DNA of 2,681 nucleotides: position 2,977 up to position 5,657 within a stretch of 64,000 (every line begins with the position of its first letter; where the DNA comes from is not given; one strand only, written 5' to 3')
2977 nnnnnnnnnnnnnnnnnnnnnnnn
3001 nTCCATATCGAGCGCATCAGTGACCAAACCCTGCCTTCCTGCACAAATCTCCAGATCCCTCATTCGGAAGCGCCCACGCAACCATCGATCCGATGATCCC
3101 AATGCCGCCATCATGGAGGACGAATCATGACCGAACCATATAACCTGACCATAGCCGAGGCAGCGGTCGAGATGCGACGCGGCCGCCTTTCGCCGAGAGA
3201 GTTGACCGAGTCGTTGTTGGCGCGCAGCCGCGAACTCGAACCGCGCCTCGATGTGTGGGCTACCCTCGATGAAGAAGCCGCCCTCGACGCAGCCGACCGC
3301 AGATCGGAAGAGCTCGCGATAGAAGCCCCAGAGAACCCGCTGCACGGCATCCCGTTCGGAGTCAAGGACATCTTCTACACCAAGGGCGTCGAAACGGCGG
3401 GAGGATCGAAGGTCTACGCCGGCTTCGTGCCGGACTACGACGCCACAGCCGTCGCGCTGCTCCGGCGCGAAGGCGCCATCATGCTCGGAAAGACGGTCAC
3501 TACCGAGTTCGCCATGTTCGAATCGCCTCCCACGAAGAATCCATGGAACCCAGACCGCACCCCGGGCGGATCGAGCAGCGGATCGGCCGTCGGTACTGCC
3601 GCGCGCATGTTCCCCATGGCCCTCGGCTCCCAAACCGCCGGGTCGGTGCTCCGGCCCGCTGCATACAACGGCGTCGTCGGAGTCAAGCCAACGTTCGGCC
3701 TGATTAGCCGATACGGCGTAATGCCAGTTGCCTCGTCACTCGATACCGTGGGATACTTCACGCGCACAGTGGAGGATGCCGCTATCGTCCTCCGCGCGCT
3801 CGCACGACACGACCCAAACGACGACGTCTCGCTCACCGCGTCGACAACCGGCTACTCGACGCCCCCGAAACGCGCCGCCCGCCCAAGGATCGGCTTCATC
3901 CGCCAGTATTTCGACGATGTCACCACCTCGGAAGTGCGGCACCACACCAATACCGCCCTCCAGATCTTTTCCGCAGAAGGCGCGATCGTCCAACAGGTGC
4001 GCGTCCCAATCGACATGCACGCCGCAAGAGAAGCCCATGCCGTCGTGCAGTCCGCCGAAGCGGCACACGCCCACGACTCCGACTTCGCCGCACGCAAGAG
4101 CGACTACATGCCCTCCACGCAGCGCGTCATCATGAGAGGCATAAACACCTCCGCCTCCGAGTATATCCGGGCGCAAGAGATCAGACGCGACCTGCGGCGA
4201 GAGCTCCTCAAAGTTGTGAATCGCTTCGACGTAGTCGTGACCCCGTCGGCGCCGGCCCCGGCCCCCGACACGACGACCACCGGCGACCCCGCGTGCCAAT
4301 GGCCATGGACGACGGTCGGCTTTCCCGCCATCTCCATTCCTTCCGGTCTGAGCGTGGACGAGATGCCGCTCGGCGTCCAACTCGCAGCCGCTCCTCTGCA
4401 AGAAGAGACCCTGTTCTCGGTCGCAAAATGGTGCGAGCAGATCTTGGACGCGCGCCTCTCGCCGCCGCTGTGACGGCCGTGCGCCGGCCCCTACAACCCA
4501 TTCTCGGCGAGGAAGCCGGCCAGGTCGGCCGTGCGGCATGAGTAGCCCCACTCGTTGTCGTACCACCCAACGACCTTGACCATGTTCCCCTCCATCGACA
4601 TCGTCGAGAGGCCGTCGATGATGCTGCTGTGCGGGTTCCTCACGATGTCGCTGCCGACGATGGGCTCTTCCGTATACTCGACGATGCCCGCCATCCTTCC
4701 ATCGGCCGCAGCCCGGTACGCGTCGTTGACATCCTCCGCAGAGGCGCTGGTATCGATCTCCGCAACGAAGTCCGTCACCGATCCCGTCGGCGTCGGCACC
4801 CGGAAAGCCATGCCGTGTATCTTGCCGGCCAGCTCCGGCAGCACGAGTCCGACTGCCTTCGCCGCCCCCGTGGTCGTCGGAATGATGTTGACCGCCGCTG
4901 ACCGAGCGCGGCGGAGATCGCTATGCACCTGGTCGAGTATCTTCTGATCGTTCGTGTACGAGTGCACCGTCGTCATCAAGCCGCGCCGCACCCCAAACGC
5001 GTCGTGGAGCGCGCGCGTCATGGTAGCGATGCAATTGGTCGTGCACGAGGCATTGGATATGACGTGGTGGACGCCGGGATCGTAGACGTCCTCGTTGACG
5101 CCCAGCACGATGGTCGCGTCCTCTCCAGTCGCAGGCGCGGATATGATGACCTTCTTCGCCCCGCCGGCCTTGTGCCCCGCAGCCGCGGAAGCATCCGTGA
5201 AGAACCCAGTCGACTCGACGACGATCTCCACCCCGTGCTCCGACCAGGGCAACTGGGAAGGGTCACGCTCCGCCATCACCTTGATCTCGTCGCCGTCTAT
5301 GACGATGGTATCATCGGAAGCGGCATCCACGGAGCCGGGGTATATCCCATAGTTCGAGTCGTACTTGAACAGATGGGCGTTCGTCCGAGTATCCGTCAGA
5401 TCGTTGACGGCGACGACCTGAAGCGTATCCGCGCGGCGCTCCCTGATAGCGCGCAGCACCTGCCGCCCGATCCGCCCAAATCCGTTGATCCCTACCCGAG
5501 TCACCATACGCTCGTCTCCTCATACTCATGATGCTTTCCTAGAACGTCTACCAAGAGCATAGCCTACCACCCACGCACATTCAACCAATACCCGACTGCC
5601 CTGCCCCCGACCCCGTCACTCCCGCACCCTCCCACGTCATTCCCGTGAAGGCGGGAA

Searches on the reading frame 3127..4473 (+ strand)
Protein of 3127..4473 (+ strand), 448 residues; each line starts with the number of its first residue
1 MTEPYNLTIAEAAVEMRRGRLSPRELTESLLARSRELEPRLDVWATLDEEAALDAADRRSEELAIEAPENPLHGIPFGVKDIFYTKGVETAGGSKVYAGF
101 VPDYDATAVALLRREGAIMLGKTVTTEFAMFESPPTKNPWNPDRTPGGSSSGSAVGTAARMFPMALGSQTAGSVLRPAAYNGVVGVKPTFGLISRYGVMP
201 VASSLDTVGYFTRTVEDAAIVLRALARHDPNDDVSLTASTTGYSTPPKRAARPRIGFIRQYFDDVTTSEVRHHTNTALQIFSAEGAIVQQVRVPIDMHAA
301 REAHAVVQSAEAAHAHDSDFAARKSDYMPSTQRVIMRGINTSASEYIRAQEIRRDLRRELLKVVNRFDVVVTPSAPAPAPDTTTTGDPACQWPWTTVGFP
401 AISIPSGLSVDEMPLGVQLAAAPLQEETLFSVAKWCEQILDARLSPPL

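Call 13: search_protein_families(library=pfam, proteins=[window:3127-4473:+], max_evalue=0.01)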
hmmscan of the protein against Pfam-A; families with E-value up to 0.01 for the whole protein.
window:3127-4473:+ (448 aa): 1 family
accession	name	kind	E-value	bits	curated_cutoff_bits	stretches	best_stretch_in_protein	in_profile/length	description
PF01425.27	Amidase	-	2.3e-99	333.9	27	1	25-429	1-444/445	Amidase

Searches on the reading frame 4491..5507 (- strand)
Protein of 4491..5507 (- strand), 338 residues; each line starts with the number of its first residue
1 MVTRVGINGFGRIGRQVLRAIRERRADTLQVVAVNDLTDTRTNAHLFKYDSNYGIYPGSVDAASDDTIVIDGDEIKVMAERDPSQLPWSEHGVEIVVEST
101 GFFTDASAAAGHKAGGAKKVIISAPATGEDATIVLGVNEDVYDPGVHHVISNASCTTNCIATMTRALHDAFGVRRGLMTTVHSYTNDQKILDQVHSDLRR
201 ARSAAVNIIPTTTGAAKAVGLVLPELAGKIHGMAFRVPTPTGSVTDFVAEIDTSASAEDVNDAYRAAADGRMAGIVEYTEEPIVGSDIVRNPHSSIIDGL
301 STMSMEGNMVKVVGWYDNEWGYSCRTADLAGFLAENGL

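Call 13: search_protein_families(library=pfam, proteins=[window:4491-5507:-], max_evalue=0.01)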
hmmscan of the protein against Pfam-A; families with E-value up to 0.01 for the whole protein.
window:4491-5507:- (338 aa): 3 families
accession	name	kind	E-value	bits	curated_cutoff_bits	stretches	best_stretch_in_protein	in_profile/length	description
PF02800.25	Gp_dh_C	-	9.3e-65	217.5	24.4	1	160-316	1-158/158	Glyceraldehyde 3-phosphate dehydrogenase, C-terminal domain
PF00044.30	Gp_dh_N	-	6e-37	126.4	31.7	1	4-105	2-100/101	Glyceraldehyde 3-phosphate dehydrogenase, NAD binding domain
PF01113.26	DapB_N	-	0.0012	19.4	25.6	0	4-103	2-102/124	Dihydrodipicolinate reductase, N-terminus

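Call 32: list_cluster_members(proteins=[P0001, P0005, window:4491-5507:-, window:3127-4473:+, window:6561-9407:+, window:13088-15913:+])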
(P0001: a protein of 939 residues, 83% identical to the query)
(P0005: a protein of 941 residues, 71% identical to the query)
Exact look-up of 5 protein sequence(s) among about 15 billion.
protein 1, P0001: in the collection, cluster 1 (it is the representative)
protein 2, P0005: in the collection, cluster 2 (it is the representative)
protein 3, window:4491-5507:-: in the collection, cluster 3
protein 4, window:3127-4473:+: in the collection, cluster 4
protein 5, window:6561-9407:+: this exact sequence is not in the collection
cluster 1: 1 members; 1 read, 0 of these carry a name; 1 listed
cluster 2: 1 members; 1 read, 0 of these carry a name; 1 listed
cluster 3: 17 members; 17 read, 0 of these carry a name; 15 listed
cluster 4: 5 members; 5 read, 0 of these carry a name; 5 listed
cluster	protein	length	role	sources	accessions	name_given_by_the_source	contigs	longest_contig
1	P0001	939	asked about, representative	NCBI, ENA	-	-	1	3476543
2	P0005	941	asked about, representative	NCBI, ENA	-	-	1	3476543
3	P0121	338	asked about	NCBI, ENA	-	-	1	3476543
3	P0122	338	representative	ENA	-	-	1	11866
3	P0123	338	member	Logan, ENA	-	-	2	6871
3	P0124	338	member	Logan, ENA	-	-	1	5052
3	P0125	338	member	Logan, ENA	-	-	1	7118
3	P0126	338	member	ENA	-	-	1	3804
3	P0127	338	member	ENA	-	-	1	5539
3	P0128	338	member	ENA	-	-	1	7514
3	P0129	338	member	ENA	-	-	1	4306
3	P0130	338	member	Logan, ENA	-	-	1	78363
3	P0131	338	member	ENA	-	-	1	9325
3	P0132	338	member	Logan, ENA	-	-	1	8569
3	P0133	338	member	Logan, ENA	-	-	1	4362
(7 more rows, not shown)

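Call 34: find_encoding_contigs(protein=window:4491-5507:-, flank=3000, max_places=6)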
Protein window:4491-5507:- (338 aa): no gene with exactly this product is on record in the collection.
